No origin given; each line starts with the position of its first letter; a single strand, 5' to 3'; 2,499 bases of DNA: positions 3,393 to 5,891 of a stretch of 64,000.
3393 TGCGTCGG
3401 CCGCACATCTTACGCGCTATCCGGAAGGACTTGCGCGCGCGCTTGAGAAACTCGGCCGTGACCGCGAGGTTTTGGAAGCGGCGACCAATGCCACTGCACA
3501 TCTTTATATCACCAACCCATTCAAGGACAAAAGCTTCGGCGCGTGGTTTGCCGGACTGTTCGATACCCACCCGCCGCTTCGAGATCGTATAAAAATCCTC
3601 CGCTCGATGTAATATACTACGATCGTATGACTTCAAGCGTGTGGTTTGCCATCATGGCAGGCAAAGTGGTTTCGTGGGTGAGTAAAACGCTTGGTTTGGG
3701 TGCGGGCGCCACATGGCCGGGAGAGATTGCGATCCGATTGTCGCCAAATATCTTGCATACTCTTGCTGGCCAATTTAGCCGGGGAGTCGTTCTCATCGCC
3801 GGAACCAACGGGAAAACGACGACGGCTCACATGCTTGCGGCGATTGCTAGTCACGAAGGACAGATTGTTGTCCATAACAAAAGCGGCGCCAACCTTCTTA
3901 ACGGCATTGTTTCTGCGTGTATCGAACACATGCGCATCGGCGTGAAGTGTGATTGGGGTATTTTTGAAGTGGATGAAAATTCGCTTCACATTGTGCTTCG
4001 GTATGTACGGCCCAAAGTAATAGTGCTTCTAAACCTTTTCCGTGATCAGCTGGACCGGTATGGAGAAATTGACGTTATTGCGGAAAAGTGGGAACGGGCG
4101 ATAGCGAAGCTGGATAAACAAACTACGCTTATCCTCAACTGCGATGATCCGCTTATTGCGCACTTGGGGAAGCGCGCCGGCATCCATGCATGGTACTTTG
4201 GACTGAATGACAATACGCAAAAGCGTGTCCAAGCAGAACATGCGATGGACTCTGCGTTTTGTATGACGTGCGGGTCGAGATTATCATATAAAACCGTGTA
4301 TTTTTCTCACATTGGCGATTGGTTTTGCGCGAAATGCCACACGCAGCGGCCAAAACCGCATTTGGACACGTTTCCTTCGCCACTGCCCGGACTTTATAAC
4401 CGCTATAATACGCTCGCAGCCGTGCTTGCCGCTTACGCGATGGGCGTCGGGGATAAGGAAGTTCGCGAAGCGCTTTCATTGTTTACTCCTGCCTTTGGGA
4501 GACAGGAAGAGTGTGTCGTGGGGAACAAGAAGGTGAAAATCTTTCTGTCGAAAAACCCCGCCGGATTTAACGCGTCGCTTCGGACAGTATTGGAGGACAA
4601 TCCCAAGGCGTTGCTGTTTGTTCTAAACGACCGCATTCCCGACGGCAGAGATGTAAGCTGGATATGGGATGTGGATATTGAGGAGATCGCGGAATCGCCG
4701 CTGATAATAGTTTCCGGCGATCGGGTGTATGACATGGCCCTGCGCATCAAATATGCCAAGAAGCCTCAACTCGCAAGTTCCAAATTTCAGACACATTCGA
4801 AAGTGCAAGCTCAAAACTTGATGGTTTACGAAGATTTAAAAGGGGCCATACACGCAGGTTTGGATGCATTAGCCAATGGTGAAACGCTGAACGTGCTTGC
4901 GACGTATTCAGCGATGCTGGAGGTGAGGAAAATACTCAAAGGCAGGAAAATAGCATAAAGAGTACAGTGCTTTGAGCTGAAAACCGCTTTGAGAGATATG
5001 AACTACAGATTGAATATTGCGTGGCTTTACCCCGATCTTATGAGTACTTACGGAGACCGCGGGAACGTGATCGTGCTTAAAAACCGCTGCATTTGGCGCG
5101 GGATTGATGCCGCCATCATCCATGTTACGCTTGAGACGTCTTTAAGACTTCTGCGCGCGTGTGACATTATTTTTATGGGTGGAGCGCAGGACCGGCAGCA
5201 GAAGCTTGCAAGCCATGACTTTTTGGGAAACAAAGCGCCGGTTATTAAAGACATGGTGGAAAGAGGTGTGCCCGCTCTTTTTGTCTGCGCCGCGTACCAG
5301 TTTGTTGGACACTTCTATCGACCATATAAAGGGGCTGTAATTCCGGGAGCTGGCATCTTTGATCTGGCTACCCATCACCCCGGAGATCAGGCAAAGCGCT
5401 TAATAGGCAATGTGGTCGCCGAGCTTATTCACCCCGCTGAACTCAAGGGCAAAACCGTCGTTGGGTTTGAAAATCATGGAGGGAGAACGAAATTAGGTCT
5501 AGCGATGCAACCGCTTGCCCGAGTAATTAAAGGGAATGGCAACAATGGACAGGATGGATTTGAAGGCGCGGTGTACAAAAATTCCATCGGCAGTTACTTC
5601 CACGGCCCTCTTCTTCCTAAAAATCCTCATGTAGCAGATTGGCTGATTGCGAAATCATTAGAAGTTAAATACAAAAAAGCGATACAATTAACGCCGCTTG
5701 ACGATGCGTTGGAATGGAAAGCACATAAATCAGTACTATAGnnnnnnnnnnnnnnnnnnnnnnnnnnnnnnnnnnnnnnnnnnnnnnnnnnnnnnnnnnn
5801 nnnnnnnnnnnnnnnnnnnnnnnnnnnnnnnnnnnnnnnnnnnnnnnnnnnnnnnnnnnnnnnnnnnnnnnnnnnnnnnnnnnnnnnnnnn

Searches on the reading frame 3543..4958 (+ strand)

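Call 3: search_protein_families(library=pfam, proteins=[window:3543-4958:+])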
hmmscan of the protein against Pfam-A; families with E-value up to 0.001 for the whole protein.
window:3543-4958:+ (471 aa): 2 families
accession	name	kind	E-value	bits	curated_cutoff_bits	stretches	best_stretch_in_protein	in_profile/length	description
PF08353.15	MurT_C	-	1e-28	99.9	25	1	335-458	1-110/110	MurT ligase C-terminal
PF08245.18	Mur_ligase_M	-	8e-21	75.3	24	1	85-297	1-200/200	Mur ligase middle domain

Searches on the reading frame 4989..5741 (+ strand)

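Call 3: search_protein_families(library=pfam, proteins=[window:4989-5741:+])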
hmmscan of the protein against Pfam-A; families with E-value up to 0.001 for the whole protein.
window:4989-5741:+ (250 aa): 1 family
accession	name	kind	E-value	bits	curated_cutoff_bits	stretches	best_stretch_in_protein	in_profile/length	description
PF07685.20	GATase_3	-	5.1e-30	105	27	1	9-212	1-195/196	CobB/CobQ-like glutamine amidotransferase domain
